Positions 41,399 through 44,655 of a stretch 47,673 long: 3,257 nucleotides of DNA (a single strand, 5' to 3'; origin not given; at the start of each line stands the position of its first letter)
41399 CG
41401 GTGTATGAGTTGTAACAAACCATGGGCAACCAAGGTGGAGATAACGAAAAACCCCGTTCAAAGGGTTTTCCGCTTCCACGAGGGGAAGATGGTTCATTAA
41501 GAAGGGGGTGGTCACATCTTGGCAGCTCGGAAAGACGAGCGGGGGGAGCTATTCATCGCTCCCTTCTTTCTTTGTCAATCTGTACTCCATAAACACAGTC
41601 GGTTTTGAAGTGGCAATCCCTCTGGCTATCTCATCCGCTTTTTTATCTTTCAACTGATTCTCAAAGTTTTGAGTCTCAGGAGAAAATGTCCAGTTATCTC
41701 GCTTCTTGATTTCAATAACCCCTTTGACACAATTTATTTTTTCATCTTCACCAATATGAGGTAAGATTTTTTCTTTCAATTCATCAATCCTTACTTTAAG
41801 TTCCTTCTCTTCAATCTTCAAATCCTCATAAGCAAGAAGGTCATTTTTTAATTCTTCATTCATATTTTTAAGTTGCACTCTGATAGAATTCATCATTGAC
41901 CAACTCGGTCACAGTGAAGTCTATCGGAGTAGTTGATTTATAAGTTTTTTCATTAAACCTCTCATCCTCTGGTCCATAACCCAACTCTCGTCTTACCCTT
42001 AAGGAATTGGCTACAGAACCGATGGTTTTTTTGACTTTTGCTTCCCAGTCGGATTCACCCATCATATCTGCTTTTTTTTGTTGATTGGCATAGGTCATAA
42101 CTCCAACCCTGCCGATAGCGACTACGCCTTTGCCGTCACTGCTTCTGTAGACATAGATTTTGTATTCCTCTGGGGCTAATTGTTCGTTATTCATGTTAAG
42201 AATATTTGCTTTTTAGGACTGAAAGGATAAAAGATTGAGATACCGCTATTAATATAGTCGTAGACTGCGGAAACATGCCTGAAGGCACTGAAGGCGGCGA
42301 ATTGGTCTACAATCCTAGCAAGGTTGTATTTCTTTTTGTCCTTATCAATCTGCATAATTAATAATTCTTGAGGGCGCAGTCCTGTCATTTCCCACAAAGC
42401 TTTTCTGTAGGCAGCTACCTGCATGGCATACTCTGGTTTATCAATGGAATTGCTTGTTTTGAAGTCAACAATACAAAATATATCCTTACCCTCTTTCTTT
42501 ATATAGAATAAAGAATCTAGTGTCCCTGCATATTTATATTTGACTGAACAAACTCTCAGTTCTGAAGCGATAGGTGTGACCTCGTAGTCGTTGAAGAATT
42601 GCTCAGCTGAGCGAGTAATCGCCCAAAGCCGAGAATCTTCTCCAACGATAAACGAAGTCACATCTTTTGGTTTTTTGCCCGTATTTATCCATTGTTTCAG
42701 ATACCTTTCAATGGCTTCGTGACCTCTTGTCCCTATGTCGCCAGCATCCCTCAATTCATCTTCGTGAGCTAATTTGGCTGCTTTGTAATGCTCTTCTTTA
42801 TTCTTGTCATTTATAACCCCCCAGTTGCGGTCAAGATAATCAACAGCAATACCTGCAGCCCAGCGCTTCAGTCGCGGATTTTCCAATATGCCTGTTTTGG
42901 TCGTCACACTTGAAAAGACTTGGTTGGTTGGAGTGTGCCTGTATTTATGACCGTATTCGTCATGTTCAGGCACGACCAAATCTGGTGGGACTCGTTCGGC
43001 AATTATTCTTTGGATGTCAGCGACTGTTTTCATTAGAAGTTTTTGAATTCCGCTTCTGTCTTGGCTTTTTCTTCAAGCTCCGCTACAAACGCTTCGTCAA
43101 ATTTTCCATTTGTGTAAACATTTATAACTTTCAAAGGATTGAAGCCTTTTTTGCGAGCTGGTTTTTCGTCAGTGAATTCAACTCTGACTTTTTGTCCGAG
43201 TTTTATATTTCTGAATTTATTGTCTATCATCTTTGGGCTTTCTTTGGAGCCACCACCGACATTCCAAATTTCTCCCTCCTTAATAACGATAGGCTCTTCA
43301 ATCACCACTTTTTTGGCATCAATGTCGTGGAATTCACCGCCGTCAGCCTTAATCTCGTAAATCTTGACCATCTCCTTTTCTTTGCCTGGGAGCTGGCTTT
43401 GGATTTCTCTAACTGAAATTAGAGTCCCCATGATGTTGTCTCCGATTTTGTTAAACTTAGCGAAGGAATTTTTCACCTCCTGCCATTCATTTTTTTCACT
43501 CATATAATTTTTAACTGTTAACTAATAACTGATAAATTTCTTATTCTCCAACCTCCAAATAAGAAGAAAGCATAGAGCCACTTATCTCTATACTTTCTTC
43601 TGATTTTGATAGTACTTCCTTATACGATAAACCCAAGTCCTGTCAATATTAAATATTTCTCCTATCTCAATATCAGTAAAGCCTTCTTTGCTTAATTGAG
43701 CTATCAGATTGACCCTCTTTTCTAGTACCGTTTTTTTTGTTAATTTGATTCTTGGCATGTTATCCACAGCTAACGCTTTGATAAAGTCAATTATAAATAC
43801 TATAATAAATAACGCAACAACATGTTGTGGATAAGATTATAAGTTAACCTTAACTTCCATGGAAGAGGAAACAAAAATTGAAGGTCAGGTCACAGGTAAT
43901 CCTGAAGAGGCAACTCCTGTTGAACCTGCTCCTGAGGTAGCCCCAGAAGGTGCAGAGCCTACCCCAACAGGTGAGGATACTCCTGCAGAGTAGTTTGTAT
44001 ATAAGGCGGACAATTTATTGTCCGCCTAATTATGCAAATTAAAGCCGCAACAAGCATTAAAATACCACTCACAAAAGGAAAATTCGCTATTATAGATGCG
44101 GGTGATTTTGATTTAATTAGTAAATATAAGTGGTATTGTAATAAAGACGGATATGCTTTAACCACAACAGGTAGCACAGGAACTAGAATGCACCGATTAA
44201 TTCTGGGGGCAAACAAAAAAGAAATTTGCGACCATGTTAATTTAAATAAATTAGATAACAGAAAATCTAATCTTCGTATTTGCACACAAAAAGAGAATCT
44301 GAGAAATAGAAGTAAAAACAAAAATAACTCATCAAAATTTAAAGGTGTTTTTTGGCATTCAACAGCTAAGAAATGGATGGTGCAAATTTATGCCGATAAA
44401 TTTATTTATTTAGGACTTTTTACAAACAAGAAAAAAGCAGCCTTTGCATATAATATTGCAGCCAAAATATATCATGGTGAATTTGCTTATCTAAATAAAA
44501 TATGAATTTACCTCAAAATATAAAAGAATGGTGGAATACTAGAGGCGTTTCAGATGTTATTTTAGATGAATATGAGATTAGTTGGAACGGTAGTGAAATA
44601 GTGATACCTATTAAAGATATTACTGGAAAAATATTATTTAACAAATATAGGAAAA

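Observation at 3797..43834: DnaA-box-type 9-mers sit at a fixed distance (32-34 nt) upstream of the -10 elements of four rightward promoters, including the -35-less late promoters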

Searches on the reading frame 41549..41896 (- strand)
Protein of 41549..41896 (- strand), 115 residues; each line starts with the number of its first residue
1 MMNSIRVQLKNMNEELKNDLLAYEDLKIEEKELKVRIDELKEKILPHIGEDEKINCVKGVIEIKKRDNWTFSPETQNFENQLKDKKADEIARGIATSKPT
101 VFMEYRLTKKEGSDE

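Call 84: search_protein_families(library=phrogs, proteins=[window:41549-41896:-], max_evalue=0.01)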
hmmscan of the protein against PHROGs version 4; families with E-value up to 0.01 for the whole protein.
window:41549-41896:- (115 aa): 1 family
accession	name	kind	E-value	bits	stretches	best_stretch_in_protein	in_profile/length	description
phrog_434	-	DNA, RNA and nucleotide metabolism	2.3e-05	24.8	1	12-112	270-366/372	RecE-like recombination exonuclease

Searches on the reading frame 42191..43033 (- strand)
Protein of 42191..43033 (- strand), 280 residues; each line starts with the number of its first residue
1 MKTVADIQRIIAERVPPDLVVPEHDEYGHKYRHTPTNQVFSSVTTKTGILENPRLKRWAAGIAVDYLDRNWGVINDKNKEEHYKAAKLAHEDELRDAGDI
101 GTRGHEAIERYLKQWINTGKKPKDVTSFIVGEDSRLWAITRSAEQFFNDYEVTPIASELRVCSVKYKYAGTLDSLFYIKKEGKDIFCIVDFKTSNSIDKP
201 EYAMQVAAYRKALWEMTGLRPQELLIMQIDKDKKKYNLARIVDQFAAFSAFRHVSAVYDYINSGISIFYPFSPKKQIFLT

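Call 12: search_protein_families(library=pfam, proteins=[window:42191-43033:-], max_evalue=0.01)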
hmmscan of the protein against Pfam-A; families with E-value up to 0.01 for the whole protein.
window:42191-43033:- (280 aa): 1 family
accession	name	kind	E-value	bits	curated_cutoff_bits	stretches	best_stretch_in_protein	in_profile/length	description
PF12705.13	PDDEXK_1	-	1.9e-06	28.4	22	1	100-247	37-209/247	PD-(D/E)XK nuclease superfamily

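Call 13: search_protein_families(library=phrogs, proteins=[window:42191-43033:-], max_evalue=0.001)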
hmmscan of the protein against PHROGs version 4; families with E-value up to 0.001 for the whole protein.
window:42191-43033:- (280 aa): 6 families
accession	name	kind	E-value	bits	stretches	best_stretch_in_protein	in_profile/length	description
phrog_298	-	DNA, RNA and nucleotide metabolism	5.2e-37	128.8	1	22-262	49-260/293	exonuclease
phrog_466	-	DNA, RNA and nucleotide metabolism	7.5e-09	36.4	1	47-216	159-321/446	exonuclease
phrog_69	-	DNA, RNA and nucleotide metabolism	3.7e-08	33.8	1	87-235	106-272/501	exonuclease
phrog_1218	-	DNA, RNA and nucleotide metabolism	3.4e-05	24.3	1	97-237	42-204/364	exonuclease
phrog_1706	-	DNA, RNA and nucleotide metabolism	7.7e-05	23.3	1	94-235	81-190/293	CRISPR/Cas system associated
phrog_8097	-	DNA, RNA and nucleotide metabolism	0.00012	21.9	1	100-231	40-163/598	exonuclease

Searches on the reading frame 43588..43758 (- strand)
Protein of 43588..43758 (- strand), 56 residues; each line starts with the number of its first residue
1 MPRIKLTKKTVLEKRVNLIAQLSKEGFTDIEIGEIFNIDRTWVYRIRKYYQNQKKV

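Call 12: search_protein_families(library=pfam, proteins=[window:43588-43758:-], max_evalue=0.01)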
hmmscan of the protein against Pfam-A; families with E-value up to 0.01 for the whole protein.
window:43588-43758:- (56 aa): 2 families
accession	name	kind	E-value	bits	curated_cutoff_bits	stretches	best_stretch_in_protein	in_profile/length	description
PF13384.12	HTH_23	-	3.2e-07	30.4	24.6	1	18-52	9-43/50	Homeodomain-like domain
PF13518.12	HTH_28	-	0.0042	17.6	25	1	19-53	5-39/52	Helix-turn-helix domain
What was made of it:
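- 43588..43758 (-): 56-aa HTH protein (Pfam HTH_23) with a generic three-helix HTH fold. It is the candidate phage-encoded binder. Call 12.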

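Call 13: search_protein_families(library=phrogs, proteins=[window:43588-43758:-], max_evalue=0.001)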
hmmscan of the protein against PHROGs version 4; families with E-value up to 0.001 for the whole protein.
window:43588-43758:- (56 aa): 0 families

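Call 50: search_protein_families(library=ncbifam, proteins=[window:43588-43758:-], max_evalue=0.1)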
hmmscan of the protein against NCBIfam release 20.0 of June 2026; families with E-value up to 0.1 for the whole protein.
window:43588-43758:- (56 aa): 3 families
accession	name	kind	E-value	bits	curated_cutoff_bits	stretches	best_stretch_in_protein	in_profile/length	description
NF033545.0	transpos_IS630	equivalog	0.0075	15.8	100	1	18-53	4-39/299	IS630 family transposase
NF004471.0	PRK05803.1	subfamily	0.047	12.9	252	1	7-48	180-218/235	RNA polymerase sporulation sigma factor SigK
NF007350.0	PRK09841.1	equivalog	0.098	10.7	1248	1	5-41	303-339/726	tyrosine-protein kinase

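Call 98: search_solved_structures(query=window:43588-43758:-, max_evalue=10)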
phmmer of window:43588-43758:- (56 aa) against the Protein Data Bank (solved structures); distinct sequences matched with E-value up to 10: 3.
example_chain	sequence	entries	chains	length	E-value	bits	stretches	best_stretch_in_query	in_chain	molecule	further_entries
8dhu_A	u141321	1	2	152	0.12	16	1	15-55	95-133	La-related protein 1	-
8vl3_A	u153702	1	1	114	0.42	14.4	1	13-37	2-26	De novo designed protein F3 parent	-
6egc_A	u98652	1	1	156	2.3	12.1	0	14-54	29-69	SC_2L4HC2_23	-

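Call 101: predict_structure(protein=window:43588-43758:-)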
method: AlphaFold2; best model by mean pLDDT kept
length: 56 residues; sequences in the alignment: 1
mean_pLDDT: 76.8   pTM: 0.52
mean pLDDT of the five models: 76.8, 76.0, 74.7, 73.0, 72.2
residues with pLDDT >= 90: 0; 70-90: 42; 50-70: 10; < 50: 4
segments of 3 or more residues with pLDDT < 50: none
pLDDT, mean of each block of 10 residues (from residue 1): 58 81 85 86 85 60
secondary structure, 60 per line:
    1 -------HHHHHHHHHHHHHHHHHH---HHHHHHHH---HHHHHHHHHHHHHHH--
elements in order: H8-25 H29-36 H40-54

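Call 103: fold_search(model_id=the predicted structure, library=pdb)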
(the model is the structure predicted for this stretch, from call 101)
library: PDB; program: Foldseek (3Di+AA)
matches with E <= 10: 900; with E <= 0.001: 0
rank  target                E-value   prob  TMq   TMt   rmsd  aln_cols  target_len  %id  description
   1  8r7y_A                4.8e-02  1.00  0.58  0.13   4.0        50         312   20  Deoxyribonucleoside regulator DeoR in complex with the DNA operator (released 2024-06-19)
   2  8r7y_B                2.9e-01  0.95  0.55  0.13   3.4        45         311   20  Deoxyribonucleoside regulator DeoR in complex with the DNA operator (released 2024-06-19)
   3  7bhy_A                3.0e-01  0.97  0.63  0.62   3.4        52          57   23  DNA-binding domain of DeoR in complex with the DNA operator (released 2021-11-10)
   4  4a12_B                4.5e-01  0.87  0.58  0.20   5.7        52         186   25  Structure of the global transcription regulator FapR from Staphylococcus aureus in complex with DNA operator (released 2012-09-26)
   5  7bhy_B                5.5e-01  0.96  0.60  0.63   2.8        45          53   24  DNA-binding domain of DeoR in complex with the DNA operator (released 2021-11-10)
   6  4y17_C                5.5e-01  0.82  0.54  0.14   6.5        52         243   23  SdiA in complex with 3-oxo-C8-homoserine lactone (released 2015-04-08)
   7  7bhy_C                5.9e-01  0.95  0.61  0.62   2.8        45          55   24  DNA-binding domain of DeoR in complex with the DNA operator (released 2021-11-10)
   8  5cy2_A                5.9e-01  0.94  0.62  0.21   6.9        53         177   21  Tn3 resolvase - site III complex crystal form II (released 2017-01-11)
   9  1je8_A                5.9e-01  0.72  0.54  0.46   7.0        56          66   21  Two-Component response regulator NarL/DNA Complex: DNA Bending Found in a High Affinity Site (released 2002-09-27)
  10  5cy1_A                6.3e-01  0.93  0.62  0.20   7.0        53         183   21  Tn3 resolvase - site III complex crystal form I (released 2017-01-11)
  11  3kln_C                6.3e-01  0.90  0.65  0.19  10.6        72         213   18  Vibrio cholerae VpsT (released 2010-02-09)
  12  4lfu                  6.3e-01  0.90  0.59  0.16   6.7        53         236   26  Crystal structure of Escherichia coli SdiA in the space group C2 (released 2014-03-19)
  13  8q4d_A                6.7e-01  0.97  0.58  0.10   0.8        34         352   20  IstA-IstB(E167Q) Strand Transfer Complex (released 2024-07-10)
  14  2r0q_D                7.2e-01  0.96  0.64  0.20   1.9        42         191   24  Crystal structure of a serine recombinase- DNA regulatory complex (released 2008-04-01)
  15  1zlj_B                7.2e-01  0.60  0.49  0.41   5.9        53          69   17  Crystal Structure of the Mycobacterium tuberculosis Hypoxic Response Regulator DosR C-terminal Domain (released 2006-01-31)
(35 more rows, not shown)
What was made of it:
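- An asymmetric 9-mer suits a single sigma-r4/LuxR-like HTH (calls 50, 103).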

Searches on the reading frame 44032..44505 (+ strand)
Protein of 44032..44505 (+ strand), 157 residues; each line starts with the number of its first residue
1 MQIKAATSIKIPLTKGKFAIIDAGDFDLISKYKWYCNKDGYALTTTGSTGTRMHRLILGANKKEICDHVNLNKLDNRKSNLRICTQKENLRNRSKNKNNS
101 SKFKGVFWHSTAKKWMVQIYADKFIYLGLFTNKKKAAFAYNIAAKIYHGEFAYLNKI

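Call 12: search_protein_families(library=pfam, proteins=[window:44032-44505:+], max_evalue=0.01)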
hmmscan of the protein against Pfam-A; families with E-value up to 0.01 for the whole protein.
window:44032-44505:+ (157 aa): 2 families
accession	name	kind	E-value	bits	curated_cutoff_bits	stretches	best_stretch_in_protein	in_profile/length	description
PF13392.12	HNH_3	-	1.1e-05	25.5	24.8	1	63-91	18-46/46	HNH endonuclease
PF00847.26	AP2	-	0.00047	20.8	33.3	1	101-147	1-51/54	AP2 domain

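Call 13: search_protein_families(library=phrogs, proteins=[window:44032-44505:+], max_evalue=0.001)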
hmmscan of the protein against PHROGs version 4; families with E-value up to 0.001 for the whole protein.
window:44032-44505:+ (157 aa): 13 families
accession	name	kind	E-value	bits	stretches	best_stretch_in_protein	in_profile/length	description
phrog_99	-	DNA, RNA and nucleotide metabolism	3.2e-38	133.4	1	36-156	145-268/383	HNH endonuclease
phrog_4578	-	DNA, RNA and nucleotide metabolism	7.8e-23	81.8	1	62-154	28-121/130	HNH endonuclease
phrog_374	-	DNA, RNA and nucleotide metabolism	1e-17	65.2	1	27-156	308-415/617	HNH endonuclease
phrog_3593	-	DNA, RNA and nucleotide metabolism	3.3e-11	44.3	1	36-139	78-188/210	HNH endonuclease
phrog_36769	-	unknown function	2.1e-10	41.5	1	53-141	244-341/367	-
phrog_59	-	DNA, RNA and nucleotide metabolism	5.7e-10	40.1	1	33-114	169-255/423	HNH endonuclease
phrog_959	-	DNA, RNA and nucleotide metabolism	7.6e-08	33.2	1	35-102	38-115/138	HNH endonuclease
phrog_953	-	DNA, RNA and nucleotide metabolism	3.1e-06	27.8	1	89-142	301-356/420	HNH endonuclease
phrog_13470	-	DNA, RNA and nucleotide metabolism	3.7e-05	24.9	1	67-145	67-140/152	HNH endonuclease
phrog_10730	-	DNA, RNA and nucleotide metabolism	0.00011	23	1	51-107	102-156/234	HNH endonuclease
phrog_19902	-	DNA, RNA and nucleotide metabolism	0.00018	22.3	1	34-91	65-133/221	HNH endonuclease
phrog_25114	-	unknown function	0.00027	21.9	1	44-89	82-127/156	-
phrog_7545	-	DNA, RNA and nucleotide metabolism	0.00085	20.5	0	62-103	102-145/160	HNH endonuclease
